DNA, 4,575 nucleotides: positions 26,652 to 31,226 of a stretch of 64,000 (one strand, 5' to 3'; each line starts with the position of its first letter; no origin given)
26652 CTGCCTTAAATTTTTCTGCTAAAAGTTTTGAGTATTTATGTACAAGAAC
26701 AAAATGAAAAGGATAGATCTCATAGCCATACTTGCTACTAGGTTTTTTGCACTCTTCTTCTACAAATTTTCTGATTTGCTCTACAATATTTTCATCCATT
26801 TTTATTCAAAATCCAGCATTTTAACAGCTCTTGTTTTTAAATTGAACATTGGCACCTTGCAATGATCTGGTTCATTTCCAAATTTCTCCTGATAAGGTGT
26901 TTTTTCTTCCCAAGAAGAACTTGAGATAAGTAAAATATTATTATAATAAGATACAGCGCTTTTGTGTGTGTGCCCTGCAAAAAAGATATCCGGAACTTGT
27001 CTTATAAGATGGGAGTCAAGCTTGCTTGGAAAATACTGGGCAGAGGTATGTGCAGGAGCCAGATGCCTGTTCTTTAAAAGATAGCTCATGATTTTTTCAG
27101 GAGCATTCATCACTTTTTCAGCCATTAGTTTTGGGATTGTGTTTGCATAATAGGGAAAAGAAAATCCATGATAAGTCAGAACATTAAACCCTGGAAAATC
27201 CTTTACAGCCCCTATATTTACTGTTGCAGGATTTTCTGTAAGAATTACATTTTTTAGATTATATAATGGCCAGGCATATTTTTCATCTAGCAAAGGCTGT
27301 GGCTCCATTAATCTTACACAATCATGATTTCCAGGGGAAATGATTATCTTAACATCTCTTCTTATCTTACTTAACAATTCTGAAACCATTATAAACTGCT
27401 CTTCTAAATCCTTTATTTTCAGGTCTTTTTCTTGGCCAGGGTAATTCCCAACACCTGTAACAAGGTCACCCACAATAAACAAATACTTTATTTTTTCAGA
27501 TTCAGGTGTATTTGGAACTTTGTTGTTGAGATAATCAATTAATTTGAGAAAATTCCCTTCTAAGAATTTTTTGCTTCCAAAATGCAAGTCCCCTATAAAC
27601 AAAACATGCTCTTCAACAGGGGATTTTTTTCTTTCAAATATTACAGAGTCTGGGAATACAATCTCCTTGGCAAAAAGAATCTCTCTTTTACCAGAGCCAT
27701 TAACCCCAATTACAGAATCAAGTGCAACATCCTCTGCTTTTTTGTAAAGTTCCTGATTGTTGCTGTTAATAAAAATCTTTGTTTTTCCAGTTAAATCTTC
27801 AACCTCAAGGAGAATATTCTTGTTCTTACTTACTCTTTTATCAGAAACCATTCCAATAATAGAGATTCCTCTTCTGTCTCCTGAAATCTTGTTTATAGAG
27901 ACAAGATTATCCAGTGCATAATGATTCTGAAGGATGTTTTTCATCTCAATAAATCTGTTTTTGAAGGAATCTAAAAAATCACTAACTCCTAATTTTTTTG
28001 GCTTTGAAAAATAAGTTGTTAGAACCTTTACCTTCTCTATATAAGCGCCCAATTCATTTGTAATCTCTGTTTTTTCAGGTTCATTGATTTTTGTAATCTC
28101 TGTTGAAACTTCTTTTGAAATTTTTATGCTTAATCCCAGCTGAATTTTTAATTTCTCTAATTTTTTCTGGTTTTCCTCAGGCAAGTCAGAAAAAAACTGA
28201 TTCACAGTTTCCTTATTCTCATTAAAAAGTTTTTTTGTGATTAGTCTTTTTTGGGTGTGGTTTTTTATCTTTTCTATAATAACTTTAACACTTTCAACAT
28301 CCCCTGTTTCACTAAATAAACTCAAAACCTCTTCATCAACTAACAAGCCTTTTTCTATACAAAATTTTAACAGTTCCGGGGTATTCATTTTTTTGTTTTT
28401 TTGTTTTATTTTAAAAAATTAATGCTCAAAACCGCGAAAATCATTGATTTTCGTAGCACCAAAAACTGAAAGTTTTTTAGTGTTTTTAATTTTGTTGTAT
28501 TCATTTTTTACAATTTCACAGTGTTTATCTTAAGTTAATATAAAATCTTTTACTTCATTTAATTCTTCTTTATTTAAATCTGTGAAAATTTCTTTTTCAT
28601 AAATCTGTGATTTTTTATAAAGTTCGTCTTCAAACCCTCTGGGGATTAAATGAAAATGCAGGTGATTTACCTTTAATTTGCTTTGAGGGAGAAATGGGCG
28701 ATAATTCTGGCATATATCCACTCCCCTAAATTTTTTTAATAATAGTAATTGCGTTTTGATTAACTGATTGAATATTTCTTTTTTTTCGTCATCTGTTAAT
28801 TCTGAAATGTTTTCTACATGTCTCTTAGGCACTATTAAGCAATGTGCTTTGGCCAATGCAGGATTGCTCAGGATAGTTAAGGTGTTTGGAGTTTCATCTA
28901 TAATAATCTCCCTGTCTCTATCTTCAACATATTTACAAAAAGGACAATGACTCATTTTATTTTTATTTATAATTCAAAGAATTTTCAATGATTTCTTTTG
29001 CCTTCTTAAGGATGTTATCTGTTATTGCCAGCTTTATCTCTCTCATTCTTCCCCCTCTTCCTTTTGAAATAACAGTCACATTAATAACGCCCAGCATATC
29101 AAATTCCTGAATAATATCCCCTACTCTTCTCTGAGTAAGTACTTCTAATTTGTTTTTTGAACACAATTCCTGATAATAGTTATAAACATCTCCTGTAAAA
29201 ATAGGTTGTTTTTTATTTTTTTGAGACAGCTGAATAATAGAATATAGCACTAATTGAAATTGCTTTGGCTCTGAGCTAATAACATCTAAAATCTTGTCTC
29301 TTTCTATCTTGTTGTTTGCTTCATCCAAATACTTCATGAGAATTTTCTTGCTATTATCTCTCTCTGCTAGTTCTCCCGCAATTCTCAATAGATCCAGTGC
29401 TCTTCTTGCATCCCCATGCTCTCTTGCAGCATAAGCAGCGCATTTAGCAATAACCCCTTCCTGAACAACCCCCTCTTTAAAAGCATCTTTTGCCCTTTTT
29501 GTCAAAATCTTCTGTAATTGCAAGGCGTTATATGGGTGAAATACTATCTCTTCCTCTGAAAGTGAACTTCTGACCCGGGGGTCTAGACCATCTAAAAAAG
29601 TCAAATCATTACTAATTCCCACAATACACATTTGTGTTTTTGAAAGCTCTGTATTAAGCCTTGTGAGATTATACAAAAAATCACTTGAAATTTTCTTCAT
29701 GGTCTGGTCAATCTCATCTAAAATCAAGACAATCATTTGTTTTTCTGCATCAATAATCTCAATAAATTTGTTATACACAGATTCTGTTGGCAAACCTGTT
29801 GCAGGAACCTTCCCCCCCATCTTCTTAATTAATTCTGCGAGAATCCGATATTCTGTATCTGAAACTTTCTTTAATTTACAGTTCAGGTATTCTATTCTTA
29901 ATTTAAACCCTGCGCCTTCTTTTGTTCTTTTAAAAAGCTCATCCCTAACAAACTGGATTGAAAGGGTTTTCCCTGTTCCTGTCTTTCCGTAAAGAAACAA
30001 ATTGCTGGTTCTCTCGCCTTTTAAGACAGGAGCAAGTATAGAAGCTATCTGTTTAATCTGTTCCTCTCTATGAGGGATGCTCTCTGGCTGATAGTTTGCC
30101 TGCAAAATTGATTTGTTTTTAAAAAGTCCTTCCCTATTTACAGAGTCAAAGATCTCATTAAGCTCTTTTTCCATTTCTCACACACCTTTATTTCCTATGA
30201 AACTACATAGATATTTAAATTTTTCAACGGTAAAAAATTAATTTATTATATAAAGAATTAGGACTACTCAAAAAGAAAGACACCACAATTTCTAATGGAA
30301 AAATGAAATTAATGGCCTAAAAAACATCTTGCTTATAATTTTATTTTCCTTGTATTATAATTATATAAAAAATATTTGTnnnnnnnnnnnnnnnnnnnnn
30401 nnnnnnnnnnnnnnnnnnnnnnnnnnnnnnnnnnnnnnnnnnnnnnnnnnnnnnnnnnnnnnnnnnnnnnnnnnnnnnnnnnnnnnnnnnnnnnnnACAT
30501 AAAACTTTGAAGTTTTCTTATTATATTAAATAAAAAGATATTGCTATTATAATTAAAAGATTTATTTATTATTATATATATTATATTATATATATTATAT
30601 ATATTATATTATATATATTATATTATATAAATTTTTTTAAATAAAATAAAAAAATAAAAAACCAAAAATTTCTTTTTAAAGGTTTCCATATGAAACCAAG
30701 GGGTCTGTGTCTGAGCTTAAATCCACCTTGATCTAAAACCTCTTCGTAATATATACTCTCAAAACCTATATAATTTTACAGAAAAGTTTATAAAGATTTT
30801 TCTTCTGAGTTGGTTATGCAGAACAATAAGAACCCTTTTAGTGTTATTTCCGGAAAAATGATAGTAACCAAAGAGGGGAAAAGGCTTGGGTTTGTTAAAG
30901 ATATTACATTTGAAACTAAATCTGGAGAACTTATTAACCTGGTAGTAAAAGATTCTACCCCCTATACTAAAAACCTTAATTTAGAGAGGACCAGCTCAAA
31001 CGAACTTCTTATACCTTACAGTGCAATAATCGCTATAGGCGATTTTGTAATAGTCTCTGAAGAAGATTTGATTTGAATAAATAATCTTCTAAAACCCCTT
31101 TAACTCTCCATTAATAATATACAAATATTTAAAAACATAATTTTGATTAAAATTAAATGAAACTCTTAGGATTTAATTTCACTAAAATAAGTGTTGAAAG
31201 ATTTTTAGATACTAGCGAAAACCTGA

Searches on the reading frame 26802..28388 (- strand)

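Call 15: search_protein_families(library=pfam, proteins=[window:26802-28388:-], max_evalue=0.0001)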
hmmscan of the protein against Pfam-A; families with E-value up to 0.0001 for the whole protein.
window:26802-28388:- (528 aa): 3 families
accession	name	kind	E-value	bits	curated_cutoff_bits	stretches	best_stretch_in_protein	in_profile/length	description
PF00149.33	Metallophos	-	2.2e-11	45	21.5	1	261-476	2-190/191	Calcineurin-like phosphoesterase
PF04042.21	DNA_pol_E_B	-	6.7e-10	39.2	29.1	1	262-477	1-207/210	DNA polymerase alpha/epsilon subunit B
PF01336.31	tRNA_anti-codon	-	1.2e-05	25.6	27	1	175-232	1-56/75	OB-fold nucleic acid binding domain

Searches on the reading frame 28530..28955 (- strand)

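Call 49: search_protein_families(library=pfam, proteins=[window:28530-28955:-], max_evalue=0.001)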
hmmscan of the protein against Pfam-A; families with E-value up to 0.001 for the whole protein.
window:28530-28955:- (141 aa): 3 families
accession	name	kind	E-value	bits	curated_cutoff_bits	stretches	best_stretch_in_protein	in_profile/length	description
PF01230.28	HIT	-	2.3e-12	47.8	21.5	1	17-106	7-95/98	HIT domain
PF11969.13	DcpS_C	-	1.7e-08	35.4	24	1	4-111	2-107/114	Scavenger mRNA decapping enzyme C-term binding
PF04677.20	CwfJ_C_1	-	2.1e-07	31.3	21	1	2-63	12-73/122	Protein similar to CwfJ C-terminus 1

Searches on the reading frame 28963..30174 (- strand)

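Call 15: search_protein_families(library=pfam, proteins=[window:28963-30174:-], max_evalue=0.0001)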
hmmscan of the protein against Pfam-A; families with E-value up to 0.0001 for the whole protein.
window:28963-30174:- (403 aa): 7 families
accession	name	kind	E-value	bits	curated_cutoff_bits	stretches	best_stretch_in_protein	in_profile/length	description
PF09079.17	Cdc6_C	-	1.4e-26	92.7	25.1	1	297-391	1-95/96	CDC6, C terminal winged helix domain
PF22703.2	Cdc6_lid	-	7.9e-24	83.8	27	1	222-287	2-67/68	Cdc6 AAA+ ATPase-type lid domain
PF13191.12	AAA_16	-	5.5e-10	40.4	32.6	1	34-176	3-161/167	AAA ATPase domain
PF13401.12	AAA_22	-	1.7e-09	38.5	27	1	57-186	6-122/130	AAA domain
PF22606.2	Cdc6-ORC-like_ATPase_lid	-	2.9e-07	30.7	27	1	215-271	1-57/60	Cdc6/ORC-like, ATPase lid domain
PF00004.35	AAA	-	1.7e-06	28.9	21.2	1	60-209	2-126/131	ATPase family associated with various cellular activities (AAA)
PF01637.24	ATPase_2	-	1.3e-05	25.6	33.2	1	36-184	4-149/225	ATPase domain predominantly from Archaea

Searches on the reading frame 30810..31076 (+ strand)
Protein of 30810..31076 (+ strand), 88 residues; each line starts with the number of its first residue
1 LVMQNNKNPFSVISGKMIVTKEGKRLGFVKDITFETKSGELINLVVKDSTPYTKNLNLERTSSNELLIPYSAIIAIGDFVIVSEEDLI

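Call 58: search_protein_families(library=pfam, proteins=[window:30810-31076:+], max_evalue=0.001)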
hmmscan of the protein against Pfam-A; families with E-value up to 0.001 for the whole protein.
window:30810-31076:+ (88 aa): 1 family
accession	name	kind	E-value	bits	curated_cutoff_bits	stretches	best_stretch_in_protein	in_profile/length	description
PF05239.21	PRC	-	6.1e-09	36.2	21.2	1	13-83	9-72/78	PRC-barrel domain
